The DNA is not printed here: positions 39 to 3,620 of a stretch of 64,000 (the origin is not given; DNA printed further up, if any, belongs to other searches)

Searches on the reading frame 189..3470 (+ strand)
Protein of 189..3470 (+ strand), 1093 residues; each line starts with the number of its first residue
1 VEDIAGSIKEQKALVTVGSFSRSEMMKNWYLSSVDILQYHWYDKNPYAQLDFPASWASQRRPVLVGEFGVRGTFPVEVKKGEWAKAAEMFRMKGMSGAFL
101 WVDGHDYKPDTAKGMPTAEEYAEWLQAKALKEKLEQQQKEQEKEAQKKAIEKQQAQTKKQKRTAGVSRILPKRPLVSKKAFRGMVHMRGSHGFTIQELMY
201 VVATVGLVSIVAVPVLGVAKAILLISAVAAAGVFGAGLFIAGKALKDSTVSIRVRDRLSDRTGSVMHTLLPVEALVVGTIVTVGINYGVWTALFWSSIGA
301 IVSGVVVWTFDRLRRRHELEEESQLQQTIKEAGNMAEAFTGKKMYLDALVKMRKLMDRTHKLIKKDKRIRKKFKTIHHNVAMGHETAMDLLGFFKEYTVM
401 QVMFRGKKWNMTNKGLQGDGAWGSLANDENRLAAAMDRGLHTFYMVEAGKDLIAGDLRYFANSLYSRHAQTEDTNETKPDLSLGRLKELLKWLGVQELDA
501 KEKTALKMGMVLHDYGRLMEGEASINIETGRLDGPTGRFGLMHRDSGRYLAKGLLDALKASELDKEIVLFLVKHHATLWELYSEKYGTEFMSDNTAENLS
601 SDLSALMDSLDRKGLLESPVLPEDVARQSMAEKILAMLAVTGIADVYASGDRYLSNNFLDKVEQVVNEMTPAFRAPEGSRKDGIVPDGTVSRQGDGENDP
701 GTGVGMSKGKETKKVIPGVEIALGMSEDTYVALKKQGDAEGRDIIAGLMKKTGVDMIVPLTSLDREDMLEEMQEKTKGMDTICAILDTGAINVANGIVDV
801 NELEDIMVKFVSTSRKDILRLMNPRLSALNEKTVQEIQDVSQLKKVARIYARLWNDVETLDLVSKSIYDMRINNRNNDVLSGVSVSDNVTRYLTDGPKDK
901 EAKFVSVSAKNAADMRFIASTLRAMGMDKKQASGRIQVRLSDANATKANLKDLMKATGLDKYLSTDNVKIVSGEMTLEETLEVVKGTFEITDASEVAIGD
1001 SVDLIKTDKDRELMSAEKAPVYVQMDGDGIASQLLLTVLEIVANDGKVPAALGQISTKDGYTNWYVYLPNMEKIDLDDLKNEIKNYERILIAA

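Call 8: search_protein_families(library=pfam, proteins=[window:189-3470:+], max_evalue=0.001)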
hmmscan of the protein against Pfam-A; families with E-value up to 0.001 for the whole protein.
window:189-3470:+ (1093 aa): 0 families

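Call 82: search_protein_families(library=pfam, proteins=[window:189-3467:+], max_evalue=1)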
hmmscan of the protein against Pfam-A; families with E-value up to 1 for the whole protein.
window:189-3467:+ (1093 aa): 2 families
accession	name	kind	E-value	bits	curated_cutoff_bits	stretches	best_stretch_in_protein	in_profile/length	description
PF11241.13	DUF3043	-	0.0048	17.4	25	1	113-238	2-123/171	Protein of unknown function (DUF3043)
PF12597.13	Cox20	-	0.032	14.5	25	1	275-332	37-93/101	Cytochrome c oxidase assembly protein COX20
